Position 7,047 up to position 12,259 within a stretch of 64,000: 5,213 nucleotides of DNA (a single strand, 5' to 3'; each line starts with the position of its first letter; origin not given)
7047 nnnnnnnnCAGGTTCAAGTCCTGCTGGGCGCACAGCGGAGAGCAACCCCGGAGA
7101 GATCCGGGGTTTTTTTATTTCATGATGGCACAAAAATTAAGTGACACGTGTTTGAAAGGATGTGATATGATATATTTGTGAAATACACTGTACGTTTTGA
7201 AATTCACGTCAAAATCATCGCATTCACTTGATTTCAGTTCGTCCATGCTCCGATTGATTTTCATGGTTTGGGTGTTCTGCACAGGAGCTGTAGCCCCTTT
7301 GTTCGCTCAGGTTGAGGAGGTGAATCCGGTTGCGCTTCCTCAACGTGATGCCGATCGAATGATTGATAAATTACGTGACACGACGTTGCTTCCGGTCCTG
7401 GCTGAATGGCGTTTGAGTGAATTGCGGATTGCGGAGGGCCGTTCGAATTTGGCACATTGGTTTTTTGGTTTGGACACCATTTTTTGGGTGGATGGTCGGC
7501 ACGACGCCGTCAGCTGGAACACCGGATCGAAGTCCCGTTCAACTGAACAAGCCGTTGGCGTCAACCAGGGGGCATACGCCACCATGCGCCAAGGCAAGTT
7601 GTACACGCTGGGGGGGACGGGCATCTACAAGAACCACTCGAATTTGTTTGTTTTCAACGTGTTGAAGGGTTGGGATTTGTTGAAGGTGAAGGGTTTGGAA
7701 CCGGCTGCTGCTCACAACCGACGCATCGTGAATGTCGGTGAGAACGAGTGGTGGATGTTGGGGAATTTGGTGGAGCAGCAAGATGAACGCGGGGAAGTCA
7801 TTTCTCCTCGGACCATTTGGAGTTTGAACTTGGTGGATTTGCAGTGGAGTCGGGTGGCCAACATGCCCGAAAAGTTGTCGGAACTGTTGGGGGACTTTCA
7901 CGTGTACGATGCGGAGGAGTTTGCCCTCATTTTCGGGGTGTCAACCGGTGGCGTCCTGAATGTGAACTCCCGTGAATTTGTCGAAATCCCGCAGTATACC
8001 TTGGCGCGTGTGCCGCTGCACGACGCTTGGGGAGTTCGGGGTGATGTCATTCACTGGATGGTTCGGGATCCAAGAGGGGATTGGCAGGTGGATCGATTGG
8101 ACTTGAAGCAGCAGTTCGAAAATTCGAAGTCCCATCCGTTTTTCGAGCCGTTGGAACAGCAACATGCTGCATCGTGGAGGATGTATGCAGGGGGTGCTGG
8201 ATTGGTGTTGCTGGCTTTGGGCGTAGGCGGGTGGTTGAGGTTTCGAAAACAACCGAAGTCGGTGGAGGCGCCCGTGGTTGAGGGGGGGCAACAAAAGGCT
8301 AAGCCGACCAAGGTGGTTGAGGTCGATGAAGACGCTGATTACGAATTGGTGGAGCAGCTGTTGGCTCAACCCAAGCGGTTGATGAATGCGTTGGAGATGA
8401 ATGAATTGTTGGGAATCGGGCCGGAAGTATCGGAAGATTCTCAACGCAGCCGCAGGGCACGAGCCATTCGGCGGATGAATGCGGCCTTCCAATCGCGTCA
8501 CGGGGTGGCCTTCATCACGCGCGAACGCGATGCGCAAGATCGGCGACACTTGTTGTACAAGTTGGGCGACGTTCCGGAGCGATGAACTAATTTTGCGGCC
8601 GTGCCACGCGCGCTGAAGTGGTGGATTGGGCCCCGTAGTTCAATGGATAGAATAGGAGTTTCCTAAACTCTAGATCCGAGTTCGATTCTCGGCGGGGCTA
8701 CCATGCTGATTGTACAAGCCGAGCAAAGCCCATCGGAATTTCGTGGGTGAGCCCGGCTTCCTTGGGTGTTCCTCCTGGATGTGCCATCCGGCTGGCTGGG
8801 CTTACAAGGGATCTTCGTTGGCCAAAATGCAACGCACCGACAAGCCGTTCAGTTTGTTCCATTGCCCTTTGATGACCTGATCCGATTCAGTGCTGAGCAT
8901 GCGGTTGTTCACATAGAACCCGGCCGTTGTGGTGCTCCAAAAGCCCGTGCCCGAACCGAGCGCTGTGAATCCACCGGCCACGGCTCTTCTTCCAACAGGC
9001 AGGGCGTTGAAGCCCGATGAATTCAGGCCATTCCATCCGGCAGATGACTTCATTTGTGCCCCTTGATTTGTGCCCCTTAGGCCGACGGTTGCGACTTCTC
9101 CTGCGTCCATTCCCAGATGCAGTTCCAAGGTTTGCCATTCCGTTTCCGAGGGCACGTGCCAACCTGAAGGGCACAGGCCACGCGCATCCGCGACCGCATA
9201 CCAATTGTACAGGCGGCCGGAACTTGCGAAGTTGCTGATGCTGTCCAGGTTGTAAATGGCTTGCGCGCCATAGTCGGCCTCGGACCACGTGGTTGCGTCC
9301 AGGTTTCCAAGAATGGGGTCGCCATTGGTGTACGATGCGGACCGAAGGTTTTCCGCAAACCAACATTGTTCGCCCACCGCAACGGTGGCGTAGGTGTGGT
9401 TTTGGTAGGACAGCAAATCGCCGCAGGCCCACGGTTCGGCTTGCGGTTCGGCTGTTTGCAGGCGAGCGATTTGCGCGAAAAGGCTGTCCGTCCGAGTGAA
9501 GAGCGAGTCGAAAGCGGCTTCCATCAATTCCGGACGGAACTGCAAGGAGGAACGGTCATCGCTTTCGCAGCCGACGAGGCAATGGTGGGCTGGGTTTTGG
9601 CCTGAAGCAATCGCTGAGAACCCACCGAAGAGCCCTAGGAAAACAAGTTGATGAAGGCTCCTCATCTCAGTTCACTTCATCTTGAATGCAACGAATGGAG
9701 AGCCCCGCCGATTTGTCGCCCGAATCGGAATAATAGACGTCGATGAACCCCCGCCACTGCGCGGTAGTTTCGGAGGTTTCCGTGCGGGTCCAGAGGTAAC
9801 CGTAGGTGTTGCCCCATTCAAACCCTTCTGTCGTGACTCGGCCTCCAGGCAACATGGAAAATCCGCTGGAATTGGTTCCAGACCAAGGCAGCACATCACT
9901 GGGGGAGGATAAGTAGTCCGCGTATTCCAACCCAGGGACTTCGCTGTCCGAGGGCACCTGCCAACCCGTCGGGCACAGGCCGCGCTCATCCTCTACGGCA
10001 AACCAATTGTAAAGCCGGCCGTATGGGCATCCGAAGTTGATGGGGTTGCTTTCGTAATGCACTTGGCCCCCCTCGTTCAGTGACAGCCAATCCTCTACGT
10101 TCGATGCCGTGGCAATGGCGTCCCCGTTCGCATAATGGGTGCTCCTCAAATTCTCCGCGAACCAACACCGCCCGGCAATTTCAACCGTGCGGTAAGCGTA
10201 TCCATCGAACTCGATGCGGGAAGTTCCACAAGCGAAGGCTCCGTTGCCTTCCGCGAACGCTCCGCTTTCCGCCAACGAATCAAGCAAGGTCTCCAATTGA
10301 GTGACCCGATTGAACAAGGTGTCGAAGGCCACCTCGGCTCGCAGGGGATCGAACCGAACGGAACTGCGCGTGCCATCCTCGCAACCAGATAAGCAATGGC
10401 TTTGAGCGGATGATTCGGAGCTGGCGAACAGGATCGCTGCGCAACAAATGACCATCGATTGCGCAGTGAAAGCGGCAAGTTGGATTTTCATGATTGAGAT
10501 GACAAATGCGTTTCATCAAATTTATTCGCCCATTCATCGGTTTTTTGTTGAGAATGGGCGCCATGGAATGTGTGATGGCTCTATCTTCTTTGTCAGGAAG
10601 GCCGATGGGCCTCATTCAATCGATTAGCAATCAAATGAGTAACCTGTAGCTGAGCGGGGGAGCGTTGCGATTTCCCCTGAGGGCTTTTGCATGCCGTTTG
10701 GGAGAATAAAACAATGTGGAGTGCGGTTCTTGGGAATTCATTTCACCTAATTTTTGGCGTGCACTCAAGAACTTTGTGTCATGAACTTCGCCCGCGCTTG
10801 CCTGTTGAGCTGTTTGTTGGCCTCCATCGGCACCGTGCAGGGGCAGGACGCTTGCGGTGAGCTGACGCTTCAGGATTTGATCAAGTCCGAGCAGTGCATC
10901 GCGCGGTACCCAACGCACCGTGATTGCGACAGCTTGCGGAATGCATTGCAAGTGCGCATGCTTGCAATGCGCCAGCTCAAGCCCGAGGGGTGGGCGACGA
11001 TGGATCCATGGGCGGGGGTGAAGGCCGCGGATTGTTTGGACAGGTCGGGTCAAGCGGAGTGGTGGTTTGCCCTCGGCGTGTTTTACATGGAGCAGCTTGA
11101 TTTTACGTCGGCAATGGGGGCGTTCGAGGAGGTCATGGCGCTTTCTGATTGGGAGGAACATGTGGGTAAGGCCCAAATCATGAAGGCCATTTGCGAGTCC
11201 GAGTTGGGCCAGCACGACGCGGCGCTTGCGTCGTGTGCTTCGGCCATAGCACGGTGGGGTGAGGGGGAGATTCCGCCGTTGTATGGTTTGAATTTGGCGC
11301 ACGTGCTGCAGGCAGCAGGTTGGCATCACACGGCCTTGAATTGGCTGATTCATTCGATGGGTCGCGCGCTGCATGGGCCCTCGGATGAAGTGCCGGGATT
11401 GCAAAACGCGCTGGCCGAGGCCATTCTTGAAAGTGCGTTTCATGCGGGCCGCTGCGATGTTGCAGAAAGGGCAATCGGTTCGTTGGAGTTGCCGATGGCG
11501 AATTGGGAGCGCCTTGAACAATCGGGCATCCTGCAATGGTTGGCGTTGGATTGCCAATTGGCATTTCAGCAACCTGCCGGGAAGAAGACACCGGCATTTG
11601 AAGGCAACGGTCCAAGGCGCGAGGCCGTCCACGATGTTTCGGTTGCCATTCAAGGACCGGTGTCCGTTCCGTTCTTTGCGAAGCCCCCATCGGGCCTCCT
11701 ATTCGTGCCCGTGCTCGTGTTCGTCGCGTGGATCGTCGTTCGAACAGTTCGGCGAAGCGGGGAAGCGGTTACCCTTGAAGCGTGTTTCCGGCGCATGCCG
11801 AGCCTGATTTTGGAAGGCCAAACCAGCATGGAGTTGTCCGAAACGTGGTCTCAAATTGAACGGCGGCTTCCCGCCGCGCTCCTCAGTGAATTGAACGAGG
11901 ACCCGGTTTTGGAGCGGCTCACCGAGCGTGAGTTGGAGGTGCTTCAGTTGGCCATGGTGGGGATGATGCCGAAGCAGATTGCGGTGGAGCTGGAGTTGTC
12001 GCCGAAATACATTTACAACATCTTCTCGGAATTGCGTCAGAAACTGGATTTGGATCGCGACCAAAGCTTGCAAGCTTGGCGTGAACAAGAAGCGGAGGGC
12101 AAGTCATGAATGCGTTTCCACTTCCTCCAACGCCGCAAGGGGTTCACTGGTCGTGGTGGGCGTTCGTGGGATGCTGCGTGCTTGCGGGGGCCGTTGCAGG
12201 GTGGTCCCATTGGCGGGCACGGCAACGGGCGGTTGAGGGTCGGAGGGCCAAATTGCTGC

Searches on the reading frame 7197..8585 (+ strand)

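Call 72: search_protein_families(library=pfam, proteins=[window:7197-8585:+], max_evalue=0.00001)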
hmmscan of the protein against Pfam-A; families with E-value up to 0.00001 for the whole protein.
window:7197-8585:+ (462 aa): 1 family
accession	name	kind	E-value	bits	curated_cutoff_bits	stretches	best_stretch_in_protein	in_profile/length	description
PF24681.1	Kelch_KLHDC2_KLHL20_DRC7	-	1.1e-06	28.5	50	1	111-228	92-202/221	KLHDC2/KLHL20/DRC7 Kelch-repeats domain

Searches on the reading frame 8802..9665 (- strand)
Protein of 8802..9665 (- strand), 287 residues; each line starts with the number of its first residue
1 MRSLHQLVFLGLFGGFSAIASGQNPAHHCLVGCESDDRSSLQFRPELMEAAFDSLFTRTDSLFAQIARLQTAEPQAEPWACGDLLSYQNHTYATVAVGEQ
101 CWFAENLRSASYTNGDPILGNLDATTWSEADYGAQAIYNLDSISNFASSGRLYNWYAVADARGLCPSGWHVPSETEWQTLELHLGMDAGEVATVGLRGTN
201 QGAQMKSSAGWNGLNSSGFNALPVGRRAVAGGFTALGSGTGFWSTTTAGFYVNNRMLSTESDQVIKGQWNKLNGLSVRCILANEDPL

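Call 72: search_protein_families(library=pfam, proteins=[window:8802-9665:-], max_evalue=0.00001)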
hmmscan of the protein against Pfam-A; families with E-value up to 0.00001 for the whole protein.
window:8802-9665:- (287 aa): 1 family
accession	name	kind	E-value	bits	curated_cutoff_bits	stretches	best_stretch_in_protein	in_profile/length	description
PF09603.15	Fib_succ_major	-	2.4e-40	139.2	33.9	1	95-280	1-186/187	Fibrobacter succinogenes major domain (Fib_succ_major)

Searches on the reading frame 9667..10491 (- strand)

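Call 72: search_protein_families(library=pfam, proteins=[window:9667-10491:-], max_evalue=0.00001)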
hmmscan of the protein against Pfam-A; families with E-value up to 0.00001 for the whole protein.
window:9667-10491:- (274 aa): 1 family
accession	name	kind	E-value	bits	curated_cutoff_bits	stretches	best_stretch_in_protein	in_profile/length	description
PF09603.15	Fib_succ_major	-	9e-31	108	33.9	1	103-270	1-187/187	Fibrobacter succinogenes major domain (Fib_succ_major)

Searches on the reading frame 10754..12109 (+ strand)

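Call 72: search_protein_families(library=pfam, proteins=[window:10754-12109:+], max_evalue=0.00001)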
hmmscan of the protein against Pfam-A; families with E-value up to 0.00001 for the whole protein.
window:10754-12109:+ (451 aa): 1 family
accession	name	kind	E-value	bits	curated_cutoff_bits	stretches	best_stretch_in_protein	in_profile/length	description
PF00196.25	GerE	-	5.3e-09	36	23.5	1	388-435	2-49/57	Bacterial regulatory proteins, luxR family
